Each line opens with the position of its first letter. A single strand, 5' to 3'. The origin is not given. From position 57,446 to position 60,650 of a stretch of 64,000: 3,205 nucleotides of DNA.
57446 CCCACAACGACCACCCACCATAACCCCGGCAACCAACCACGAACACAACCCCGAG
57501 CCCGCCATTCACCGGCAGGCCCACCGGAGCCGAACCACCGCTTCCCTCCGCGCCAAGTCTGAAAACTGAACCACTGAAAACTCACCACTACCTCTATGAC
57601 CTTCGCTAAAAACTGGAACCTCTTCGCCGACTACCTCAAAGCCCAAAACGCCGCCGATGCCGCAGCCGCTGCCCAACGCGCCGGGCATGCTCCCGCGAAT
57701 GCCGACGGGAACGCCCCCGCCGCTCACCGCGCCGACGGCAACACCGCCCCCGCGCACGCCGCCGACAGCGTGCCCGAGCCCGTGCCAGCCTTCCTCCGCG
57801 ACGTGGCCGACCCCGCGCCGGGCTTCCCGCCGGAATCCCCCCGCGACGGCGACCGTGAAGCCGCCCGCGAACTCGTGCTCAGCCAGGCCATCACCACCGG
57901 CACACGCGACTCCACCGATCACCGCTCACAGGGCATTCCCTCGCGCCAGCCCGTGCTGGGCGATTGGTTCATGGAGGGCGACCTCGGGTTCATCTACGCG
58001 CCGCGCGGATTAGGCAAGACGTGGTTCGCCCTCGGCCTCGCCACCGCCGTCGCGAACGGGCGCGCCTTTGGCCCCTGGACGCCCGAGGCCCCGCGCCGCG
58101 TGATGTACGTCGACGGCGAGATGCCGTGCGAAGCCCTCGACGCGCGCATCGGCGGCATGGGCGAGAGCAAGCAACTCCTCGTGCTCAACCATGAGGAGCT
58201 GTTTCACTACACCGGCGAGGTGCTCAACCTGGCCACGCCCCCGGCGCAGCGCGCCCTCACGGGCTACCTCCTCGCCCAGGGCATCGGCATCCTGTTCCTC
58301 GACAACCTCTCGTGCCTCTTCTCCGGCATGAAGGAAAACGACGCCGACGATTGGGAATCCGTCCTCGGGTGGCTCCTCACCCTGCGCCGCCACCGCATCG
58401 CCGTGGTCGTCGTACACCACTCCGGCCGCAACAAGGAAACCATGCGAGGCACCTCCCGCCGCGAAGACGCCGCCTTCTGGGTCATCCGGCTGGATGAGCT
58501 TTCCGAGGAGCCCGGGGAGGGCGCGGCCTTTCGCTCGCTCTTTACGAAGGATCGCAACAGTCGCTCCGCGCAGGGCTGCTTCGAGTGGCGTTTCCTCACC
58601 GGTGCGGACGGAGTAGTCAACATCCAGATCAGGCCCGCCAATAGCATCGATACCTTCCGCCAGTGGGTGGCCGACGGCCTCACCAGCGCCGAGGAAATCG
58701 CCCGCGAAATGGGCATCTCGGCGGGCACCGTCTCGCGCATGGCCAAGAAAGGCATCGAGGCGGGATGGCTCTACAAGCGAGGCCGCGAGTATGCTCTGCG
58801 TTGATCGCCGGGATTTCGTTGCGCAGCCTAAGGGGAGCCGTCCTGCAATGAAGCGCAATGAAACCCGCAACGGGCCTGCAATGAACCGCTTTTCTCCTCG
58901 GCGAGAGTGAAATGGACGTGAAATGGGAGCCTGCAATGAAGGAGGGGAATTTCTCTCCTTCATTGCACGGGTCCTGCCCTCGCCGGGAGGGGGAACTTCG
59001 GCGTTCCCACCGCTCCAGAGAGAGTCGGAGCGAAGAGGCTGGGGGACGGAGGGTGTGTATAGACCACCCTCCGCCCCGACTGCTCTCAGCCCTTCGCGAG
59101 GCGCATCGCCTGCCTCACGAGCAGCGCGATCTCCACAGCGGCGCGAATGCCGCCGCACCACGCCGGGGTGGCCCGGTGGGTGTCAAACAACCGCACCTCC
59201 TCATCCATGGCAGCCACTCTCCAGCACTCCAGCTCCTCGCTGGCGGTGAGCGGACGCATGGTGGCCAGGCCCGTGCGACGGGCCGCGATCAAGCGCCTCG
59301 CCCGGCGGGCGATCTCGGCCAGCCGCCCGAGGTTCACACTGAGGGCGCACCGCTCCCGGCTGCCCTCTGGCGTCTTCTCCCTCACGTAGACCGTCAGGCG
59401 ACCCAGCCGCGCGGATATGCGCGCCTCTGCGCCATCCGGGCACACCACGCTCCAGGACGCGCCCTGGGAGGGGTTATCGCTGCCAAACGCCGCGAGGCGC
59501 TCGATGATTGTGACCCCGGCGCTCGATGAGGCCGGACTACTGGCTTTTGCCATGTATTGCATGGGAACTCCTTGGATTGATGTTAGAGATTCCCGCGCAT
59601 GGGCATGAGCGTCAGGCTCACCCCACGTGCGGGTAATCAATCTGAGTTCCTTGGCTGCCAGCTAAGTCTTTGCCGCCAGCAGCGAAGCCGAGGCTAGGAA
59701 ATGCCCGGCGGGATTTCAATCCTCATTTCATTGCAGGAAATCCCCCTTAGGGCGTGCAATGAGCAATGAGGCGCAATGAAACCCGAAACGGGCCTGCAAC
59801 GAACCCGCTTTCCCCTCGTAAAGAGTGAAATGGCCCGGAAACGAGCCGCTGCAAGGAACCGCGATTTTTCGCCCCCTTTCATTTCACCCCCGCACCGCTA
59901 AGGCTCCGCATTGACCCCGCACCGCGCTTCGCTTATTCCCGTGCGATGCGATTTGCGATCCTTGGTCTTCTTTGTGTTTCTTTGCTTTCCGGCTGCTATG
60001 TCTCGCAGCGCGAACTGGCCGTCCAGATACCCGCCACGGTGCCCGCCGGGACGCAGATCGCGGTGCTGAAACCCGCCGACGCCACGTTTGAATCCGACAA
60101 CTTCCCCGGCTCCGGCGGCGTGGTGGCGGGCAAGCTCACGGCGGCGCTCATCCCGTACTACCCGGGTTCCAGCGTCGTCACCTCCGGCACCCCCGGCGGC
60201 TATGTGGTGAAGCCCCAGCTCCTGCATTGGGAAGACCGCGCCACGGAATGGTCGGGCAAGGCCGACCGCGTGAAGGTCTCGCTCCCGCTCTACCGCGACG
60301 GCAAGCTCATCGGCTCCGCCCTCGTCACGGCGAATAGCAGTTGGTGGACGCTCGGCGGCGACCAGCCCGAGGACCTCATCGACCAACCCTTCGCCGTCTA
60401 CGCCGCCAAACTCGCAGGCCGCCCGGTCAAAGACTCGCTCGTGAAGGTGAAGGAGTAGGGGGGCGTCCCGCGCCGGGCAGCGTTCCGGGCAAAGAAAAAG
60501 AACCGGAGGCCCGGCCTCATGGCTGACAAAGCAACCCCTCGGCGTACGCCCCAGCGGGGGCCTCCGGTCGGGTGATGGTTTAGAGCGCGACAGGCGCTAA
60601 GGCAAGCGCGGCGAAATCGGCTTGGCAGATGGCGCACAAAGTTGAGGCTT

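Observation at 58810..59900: Two iteron-like repeat clusters with a duplicated 63-bp unit flank a small unknown gene.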

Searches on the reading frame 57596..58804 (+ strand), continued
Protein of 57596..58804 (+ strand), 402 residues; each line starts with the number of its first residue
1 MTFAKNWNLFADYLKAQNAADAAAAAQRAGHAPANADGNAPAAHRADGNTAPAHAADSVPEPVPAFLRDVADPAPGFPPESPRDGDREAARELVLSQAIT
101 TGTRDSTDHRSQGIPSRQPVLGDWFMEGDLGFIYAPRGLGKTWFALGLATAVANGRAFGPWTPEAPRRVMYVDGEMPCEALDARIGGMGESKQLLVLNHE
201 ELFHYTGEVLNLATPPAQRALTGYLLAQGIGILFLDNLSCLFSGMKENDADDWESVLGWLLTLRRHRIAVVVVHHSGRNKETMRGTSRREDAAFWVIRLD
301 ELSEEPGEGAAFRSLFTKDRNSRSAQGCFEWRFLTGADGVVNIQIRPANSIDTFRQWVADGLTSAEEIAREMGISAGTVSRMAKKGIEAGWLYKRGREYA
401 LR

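Call 38: search_protein_families(library=phrogs, proteins=[window:57596-58804:+, L008:1760-2758:+, L090:1625-2224:-, L092:9627-10130:-], max_evalue=0.01)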
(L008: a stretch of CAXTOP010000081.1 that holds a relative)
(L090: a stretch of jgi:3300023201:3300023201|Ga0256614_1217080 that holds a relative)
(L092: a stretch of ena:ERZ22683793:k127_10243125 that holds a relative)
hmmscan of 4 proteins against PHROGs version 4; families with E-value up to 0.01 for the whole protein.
window:57596-58804:+ (402 aa): 12 families
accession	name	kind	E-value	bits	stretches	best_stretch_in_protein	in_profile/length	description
phrog_906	-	DNA, RNA and nucleotide metabolism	2e-22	80.8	1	21-288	423-685/872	DNA polymerase/primase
phrog_3123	-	unknown function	1.6e-13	51.1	1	123-282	336-511/583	-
phrog_239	-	DNA, RNA and nucleotide metabolism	2.6e-11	44.2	1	111-281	342-522/801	DNA primase/helicase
phrog_2850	-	unknown function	6.5e-10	39.5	1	128-287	158-319/465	-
phrog_25693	-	unknown function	2.3e-07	30.8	1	85-276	9-209/405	-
phrog_6357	-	unknown function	1.2e-06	29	1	123-307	26-195/321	-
phrog_6012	-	DNA, RNA and nucleotide metabolism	1.2e-05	25.8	1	125-285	145-302/447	DNA helicase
phrog_1284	-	unknown function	5.8e-05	23.6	1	127-278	34-186/306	-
phrog_19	-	DNA, RNA and nucleotide metabolism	6.4e-05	23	1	125-177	350-392/621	DnaB-like replicative helicase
phrog_3282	-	transcription regulation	0.0009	20.1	1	357-381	58-81/158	sigma factor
phrog_5536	-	unknown function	0.005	17.7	0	355-396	15-52/172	-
phrog_309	-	head and packaging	0.0055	17.7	1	351-398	146-192/319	terminase small subunit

L008:1760-2758:+ (332 aa): 0 families

L090:1625-2224:- (199 aa): 0 families

L092:9627-10130:- (167 aa): 0 families

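Call 39: search_protein_families(library=ncbifam, proteins=[window:57596-58804:+, L008:1760-2758:+, L090:1625-2224:-, L092:9627-10130:-], max_evalue=0.01)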
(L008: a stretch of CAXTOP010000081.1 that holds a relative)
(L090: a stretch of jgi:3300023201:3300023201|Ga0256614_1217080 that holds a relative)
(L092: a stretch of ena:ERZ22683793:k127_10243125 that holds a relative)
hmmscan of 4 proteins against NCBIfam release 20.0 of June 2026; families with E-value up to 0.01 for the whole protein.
window:57596-58804:+ (402 aa): 1 family
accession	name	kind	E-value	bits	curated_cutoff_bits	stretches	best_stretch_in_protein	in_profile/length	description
TIGR02937.1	sigma70-ECF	superfamily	0.0082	15.8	42.9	0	363-388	134-159/165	sigma-70 family RNA polymerase sigma factor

L008:1760-2758:+ (332 aa): 0 families

L090:1625-2224:- (199 aa): 0 families

L092:9627-10130:- (167 aa): 0 families

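Call 48: search_protein_families(library=padloc, proteins=[L090:1625-2224:-, L092:9627-10130:-, L087:11351-12766:+, window:57596-58804:+], max_evalue=0.01)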
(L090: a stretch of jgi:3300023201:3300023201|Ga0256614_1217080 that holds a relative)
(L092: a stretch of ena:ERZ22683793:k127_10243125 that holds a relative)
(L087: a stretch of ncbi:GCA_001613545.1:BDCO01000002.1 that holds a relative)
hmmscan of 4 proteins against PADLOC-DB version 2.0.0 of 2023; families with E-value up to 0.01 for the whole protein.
L090:1625-2224:- (199 aa): 0 families

L092:9627-10130:- (167 aa): 0 families

L087:11351-12766:+ (471 aa): 0 families

window:57596-58804:+ (402 aa): 2 families
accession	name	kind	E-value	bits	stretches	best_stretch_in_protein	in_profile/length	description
PDLC04133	mad1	-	9.3e-05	20.7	1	362-387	5-31/60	mads_1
PDLC04140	mad8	-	0.00087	16.9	1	125-210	24-86/314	mads_8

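Call 49: search_protein_families(library=pfam, proteins=[L090:1625-2224:-, L092:9627-10130:-, L087:11351-12766:+, L069:1572-2153:-, L069:2083-3183:-, L069:3217-3660:-, L069:3797-4150:-], max_evalue=0.01)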
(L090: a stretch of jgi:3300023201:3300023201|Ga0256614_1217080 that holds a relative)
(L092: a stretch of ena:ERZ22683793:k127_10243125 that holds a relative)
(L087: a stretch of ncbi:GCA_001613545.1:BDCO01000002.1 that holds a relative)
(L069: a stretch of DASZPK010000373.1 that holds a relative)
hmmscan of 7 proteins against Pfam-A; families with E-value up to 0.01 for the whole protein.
L090:1625-2224:- (199 aa): 0 families

L092:9627-10130:- (167 aa): 0 families

L087:11351-12766:+ (471 aa): 1 family
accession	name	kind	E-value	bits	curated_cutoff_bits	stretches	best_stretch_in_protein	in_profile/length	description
PF12705.13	PDDEXK_1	-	8.6e-05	23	22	1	377-456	120-197/247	PD-(D/E)XK nuclease superfamily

L069:1572-2153:- (193 aa): 2 families
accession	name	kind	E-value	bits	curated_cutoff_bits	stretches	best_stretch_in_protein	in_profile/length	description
PF01844.29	HNH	-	3.9e-08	33.7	21.4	1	98-148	1-43/47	HNH endonuclease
PF14279.12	HNH_5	-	2.9e-06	27.5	27.5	1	117-153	11-47/56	HNH endonuclease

L069:2083-3183:- (366 aa): 1 family
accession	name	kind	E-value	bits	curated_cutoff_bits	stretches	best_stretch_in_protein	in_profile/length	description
PF00145.23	DNA_methylase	-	2e-67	228.4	22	1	13-312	4-322/324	C-5 cytosine-specific DNA methylase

L069:3217-3660:- (147 aa): 2 families
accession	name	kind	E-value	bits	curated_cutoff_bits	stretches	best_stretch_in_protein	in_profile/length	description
PF03852.21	Vsr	-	1.8e-29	101.8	27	1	11-80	1-70/74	DNA mismatch endonuclease Vsr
PF18741.7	MTES_1575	-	0.00068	20.1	38.2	1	100-127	52-79/96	REase_MTES_1575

L069:3797-4150:- (117 aa): 0 families

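Call 77: find_related_loci(query=A2, collection=viral_contigs, flank=8000)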
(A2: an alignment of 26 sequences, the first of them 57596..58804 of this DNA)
Query A2 (402 aa) in viral_contigs; peptide patterns used: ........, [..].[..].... (x = any residue, [..] = any of these).
231 stretches matched a pattern; 129 encode a relative of the query (tblastn E <= 1e-3); the best 80 are kept; 80 distinct loci.
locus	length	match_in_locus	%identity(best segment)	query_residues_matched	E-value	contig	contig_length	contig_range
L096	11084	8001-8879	49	114-401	6e-83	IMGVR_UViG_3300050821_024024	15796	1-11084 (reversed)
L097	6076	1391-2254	49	117-401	6e-83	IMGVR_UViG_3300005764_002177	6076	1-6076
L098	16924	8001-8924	44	94-401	2e-78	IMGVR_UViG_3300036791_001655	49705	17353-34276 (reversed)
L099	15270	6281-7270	39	75-402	5e-72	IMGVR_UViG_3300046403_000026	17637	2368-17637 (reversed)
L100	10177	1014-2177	37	18-402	3e-71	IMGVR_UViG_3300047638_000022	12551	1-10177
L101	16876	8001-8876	41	114-402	2e-68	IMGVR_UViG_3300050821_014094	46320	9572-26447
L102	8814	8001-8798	44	71-333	1e-63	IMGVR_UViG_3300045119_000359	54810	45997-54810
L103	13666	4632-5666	36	50-385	1e-41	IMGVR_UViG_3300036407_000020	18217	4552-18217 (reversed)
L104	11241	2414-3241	35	115-385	1e-40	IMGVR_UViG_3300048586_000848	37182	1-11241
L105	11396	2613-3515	34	79-385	2e-37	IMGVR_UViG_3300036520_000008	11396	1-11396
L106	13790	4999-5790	33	87-339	3e-37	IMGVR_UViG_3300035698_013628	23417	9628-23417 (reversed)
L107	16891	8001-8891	32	88-385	2e-36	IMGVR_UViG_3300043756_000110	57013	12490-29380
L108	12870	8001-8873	30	110-392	3e-35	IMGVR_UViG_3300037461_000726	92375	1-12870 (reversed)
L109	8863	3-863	31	115-394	2e-35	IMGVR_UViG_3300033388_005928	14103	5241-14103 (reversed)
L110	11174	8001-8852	33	105-385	1e-35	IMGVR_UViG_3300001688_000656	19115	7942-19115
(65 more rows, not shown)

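Call 81: search_protein_families(library=phrogs, proteins=[L097:2841-3485:+, L097:4161-4880:+, L097:4890-5528:+, L098:9320-11659:+, L098:2089-3006:+, L099:10805-12376:+, L099:12670-14787:+, L103:6916-8721:+, L103:8463-9977:+, L103:10595-11929:+], max_evalue=0.001)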
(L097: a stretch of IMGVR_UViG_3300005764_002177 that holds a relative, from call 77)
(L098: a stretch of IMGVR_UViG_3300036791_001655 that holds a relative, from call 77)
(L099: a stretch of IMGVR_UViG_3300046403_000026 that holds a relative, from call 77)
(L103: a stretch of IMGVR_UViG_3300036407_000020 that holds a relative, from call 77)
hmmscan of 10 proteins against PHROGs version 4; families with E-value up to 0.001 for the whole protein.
L097:2841-3485:+ (214 aa): 0 families

L097:4161-4880:+ (239 aa): 3 families
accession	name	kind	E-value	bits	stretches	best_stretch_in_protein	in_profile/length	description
phrog_979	-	head and packaging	8.9e-37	128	1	4-238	146-404/642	terminase large subunit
phrog_9526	-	head and packaging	6.5e-17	62.9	1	8-167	7-178/280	terminase large subunit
phrog_2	-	head and packaging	8.5e-14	52.2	1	7-235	262-449/807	terminase large subunit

L097:4890-5528:+ (212 aa): 4 families
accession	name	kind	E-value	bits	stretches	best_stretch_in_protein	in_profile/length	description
phrog_5653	-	head and packaging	2.6e-15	57.7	1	2-202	8-183/199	terminase large subunit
phrog_2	-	head and packaging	1e-06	28.9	1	4-198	460-591/807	terminase large subunit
phrog_6672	-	head and packaging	1.9e-05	25.3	1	109-199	43-129/145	terminase large subunit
phrog_10250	-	head and packaging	0.00065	20.5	0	2-198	23-214/228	terminase large subunit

L098:9320-11659:+ (779 aa): 1 family
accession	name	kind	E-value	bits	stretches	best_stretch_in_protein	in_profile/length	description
phrog_8156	-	other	5e-34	118.6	1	513-672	32-191/244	methyltransferase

L098:2089-3006:+ (305 aa): 2 families
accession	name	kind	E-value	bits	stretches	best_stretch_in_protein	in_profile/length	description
phrog_2139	-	DNA, RNA and nucleotide metabolism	6.7e-35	121.7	2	83-290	120-319/330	exonuclease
phrog_1674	-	DNA, RNA and nucleotide metabolism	0.00014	22.2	1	61-160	85-198/276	exonuclease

L099:10805-12376:+ (523 aa): 1 family
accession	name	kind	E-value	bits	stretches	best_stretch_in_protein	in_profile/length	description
phrog_2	-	head and packaging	2.8e-16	60.5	1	25-348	259-537/807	terminase large subunit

L099:12670-14787:+ (705 aa): 0 families

L103:6916-8721:+ (601 aa): 5 families
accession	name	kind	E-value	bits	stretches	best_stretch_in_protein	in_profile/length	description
phrog_9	-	head and packaging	3.3e-112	377.8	1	81-589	183-672/812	terminase large subunit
phrog_2699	-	head and packaging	1.1e-64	219.3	1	285-587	10-300/315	terminase large subunit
phrog_7331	-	head and packaging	6.5e-16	58.9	1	495-588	11-100/113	terminase large subunit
phrog_4914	-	head and packaging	2.3e-10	41.4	1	82-194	55-168/213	terminase large subunit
phrog_2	-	head and packaging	1.3e-08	35.1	1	75-421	236-508/807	terminase large subunit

L103:8463-9977:+ (504 aa): 7 families
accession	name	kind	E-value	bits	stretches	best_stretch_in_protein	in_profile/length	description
phrog_12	-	head and packaging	2.6e-100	338.3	1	86-490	47-440/646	portal protein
phrog_2662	-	head and packaging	7.6e-57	194.4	1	130-478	70-418/717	portal protein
phrog_5929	-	head and packaging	1.1e-41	143.6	1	275-492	3-211/228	portal protein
phrog_2271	-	head and packaging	2.5e-21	76.1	1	116-495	41-413/859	portal protein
phrog_11323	-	unknown function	3.3e-16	60.6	1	387-489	12-115/130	-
phrog_21454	-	unknown function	8.9e-11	42.5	1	307-475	9-170/320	-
phrog_9856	-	unknown function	0.00013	22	1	116-201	41-125/223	-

L103:10595-11929:+ (444 aa): 3 families
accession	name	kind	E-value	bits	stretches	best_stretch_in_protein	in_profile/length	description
phrog_10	-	head and packaging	2.5e-79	269.1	1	55-441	271-638/752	major head protein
phrog_2263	-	head and packaging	3.3e-11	43.8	1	63-434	176-539/551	major head protein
phrog_35623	-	unknown function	8e-05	23.8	1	50-167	14-127/127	-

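Call 83: search_protein_families(library=phrogs, proteins=[L063:10056-12290:+, L041:11498-14461:+, L079:11584-14577:+, L033:9314-11104:+, L038:9049-10635:+, L022:2965-5283:+, L044:8173-10395:+, L058:4214-5803:+, L085:9808-11277:+, L008:6946-8385:+], max_evalue=0.001)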
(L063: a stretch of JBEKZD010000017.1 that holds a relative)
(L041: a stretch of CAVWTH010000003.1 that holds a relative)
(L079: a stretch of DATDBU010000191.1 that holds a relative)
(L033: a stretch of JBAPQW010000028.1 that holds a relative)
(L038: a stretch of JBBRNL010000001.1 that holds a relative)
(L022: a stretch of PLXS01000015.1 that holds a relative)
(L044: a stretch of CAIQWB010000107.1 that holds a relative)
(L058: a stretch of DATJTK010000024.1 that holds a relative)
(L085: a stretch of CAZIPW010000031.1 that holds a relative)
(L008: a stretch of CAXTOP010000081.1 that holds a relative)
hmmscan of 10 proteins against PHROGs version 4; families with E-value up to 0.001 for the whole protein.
L063:10056-12290:+ (745 aa): 3 families
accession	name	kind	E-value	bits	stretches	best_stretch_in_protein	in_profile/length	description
phrog_38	-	head and packaging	9.4e-29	101.6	1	21-435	195-522/760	terminase large subunit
phrog_15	-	head and packaging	1.8e-13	50.7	1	443-738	692-980/1330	terminase large subunit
phrog_14112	-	unknown function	0.00044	20.8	1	117-191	88-163/247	-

L041:11498-14461:+ (988 aa): 6 families
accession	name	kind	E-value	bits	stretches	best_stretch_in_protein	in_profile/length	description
phrog_2361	-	other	2e-63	215.8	1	99-385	10-284/415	serine-threonine kinase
phrog_4972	-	unknown function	1.2e-08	35.2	1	108-304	133-312/501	-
phrog_7590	-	unknown function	2.3e-07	31.8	0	655-770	45-162/234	-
phrog_14300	-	unknown function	1.2e-05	25.9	1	108-250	133-268/290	-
phrog_3043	-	other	1.7e-05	25.3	1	185-241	189-244/376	kinase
phrog_3297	-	other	8.6e-05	23.4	1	194-246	60-112/160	kinase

L079:11584-14577:+ (998 aa): 15 families
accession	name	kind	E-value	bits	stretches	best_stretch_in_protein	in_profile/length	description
phrog_9959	-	tail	6.4e-76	257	1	33-233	50-250/1708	tail length tape measure protein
phrog_12798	-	tail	1.4e-30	107.3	1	41-281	51-289/1031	tail length tape measure protein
phrog_973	-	tail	5.4e-26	91.8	1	31-262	107-349/1465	tail length tape measure protein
phrog_1686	-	tail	6.3e-21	75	1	23-249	90-329/1224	tail length tape measure protein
phrog_1942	-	tail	4.2e-20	72.9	1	28-227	124-321/1178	tail length tape measure protein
phrog_16692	-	unknown function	3.5e-13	49.9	1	38-222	164-362/1107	-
phrog_16017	-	unknown function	6.2e-13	48.5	1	39-239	237-435/1234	-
phrog_8927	-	tail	2.5e-11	43.4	1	12-298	187-489/1619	tail length tape measure protein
phrog_3336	-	tail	5.5e-11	42.8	1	6-286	36-309/1051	tail length tape measure protein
phrog_16277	-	tail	7.9e-11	40.7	1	38-224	223-406/1851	tail length tape measure protein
phrog_4928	-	unknown function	9.2e-08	31.9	1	39-227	88-274/834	-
phrog_1107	-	tail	8.5e-07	28.2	1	37-343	190-485/1252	tail length tape measure protein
phrog_1068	-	tail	1.1e-06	28.7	1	43-283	103-334/706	tail length tape measure protein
phrog_10780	-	tail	5.3e-06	25.4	1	9-219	26-262/1694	tail length tape measure protein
phrog_5062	-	tail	0.00038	20.4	1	38-101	145-208/753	tail length tape measure protein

L033:9314-11104:+ (597 aa): 4 families
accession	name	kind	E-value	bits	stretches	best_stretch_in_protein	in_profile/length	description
phrog_8741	-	unknown function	3.8e-52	178.8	1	367-586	66-283/380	-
phrog_11383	-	unknown function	2.2e-09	38.2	1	214-310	361-458/462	-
phrog_35683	-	unknown function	0.00021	21.3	0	355-411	47-103/471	-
phrog_26694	-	unknown function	0.0003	22.2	0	428-454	51-77/153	-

L038:9049-10635:+ (529 aa): 0 families

L022:2965-5283:+ (773 aa): 0 families

L044:8173-10395:+ (741 aa): 1 family
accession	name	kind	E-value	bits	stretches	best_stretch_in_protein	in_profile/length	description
phrog_1297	-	other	6.5e-07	29.7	1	408-510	21-112/356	ATPase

L058:4214-5803:+ (530 aa): 3 families
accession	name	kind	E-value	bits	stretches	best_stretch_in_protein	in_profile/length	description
phrog_20521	-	unknown function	1.4e-19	71.3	1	11-205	4-214/471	-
phrog_543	-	DNA, RNA and nucleotide metabolism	7.2e-05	22.2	1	37-128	73-175/661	DNA topoisomerase II large subunit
phrog_6203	-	unknown function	0.0005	19.8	1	29-210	20-206/644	-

L085:9808-11277:+ (490 aa): 3 families
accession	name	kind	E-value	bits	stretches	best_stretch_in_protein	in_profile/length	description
phrog_22664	-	unknown function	1.4e-68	232.9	2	11-244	11-240/610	-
phrog_19235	-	unknown function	5.8e-07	30.2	1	18-98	21-94/251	-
phrog_35456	-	unknown function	9.9e-05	23.1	1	20-98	9-82/189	-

L008:6946-8385:+ (480 aa): 2 families
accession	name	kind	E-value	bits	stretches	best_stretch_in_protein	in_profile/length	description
phrog_100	-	DNA, RNA and nucleotide metabolism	8.9e-19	68.4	2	64-159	21-117/989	SbcD-like subunit of palindrome specific endonuclease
phrog_35725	-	other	0.00015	20.5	1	73-158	8-96/1376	metallo-phosphoesterase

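Call 84: search_solved_structures(query=A2, max_evalue=0.1)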
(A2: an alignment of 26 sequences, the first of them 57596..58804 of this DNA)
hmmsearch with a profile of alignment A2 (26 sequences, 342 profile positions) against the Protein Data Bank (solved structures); distinct sequences matched with E-value up to 0.1: 5.
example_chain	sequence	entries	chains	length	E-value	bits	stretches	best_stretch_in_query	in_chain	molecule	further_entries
1g8y_A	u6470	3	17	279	0.0091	18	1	66-131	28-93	REGULATORY PROTEIN REPA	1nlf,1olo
6o5c_A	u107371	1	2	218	0.03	16.3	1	307-341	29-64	Putative metal-dependent transcriptional regulator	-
9zzr_D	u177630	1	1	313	0.037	16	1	39-223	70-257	DNA repair protein RAD51 homolog 4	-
8faz_D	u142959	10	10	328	0.042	15.8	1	39-223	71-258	DNA repair protein RAD51 homolog 4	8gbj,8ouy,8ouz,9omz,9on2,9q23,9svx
9q25_D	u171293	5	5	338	0.045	15.7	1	39-223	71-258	DNA repair protein RAD51 homolog 4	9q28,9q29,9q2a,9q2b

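Call 92: predict_structure(alignment_id=A2)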
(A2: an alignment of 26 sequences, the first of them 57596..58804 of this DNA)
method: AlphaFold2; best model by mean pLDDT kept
length: 402 residues; sequences in the alignment: 26
mean_pLDDT: 75.8   pTM: 0.69
mean pLDDT of the five models: 75.8, 70.6, 66.6, 66.6, 61.8
residues with pLDDT >= 90: 129; 70-90: 156; 50-70: 47; < 50: 70
segments of 3 or more residues with pLDDT < 50: 1-8, 31-83, 278-286
pLDDT, mean of each block of 10 residues (from residue 1): 42 62 56 33 32 33 36 33 61 84 71 80 93 85 93 94 94 84 89 92 85 90 96 88 71 82 94 70 51 88 71 89 86 88 89 85 87 88 93 91 87
secondary structure, 60 per line:
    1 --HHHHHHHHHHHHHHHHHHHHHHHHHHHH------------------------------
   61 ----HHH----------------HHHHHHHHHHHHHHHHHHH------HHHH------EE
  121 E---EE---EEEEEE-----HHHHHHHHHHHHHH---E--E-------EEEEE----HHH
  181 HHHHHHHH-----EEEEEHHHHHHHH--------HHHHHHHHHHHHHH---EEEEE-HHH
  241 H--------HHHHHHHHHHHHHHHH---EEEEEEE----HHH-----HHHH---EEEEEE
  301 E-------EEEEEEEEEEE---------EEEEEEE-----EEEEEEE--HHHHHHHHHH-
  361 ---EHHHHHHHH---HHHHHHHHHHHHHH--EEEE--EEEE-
elements in order: H3-30 H84-102 H109-112 E119-121 E130-135 H141-154 E169-173 H178-188 E194-198 H199-206 H215-228 E232-236 H238-241 H250-265 E269-275 H288-291 E295-301 E309-319 E329-335 E341-347 H350-359 H365-372 H376-389 E392-395 E398-401

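Call 93: search_dna_similar(query=window:57596-58804:+, collection=phages, mode=protein, max_rows=25)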
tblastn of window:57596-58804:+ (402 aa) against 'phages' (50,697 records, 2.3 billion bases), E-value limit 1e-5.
No match.

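Call 95: search_dna_similar(query=window:57596-58804:+, collection=plasmids, mode=protein, max_rows=15, max_evalue=0.001)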
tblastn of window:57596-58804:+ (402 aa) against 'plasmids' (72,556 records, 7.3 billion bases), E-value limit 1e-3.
No match.

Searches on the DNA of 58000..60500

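Call 10: search_rna_families(source=window, start=58000, end=60500, threshold=evalue, max_evalue=1)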
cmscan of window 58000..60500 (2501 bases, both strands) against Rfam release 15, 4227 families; matches with E-value up to 1: 1.
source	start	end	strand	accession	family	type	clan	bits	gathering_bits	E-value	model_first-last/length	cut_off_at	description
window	59589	59635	-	RF03213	mir-5885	Gene; miRNA;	-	21.2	64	0.19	1-65/65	no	mir-5885 microRNA precursor family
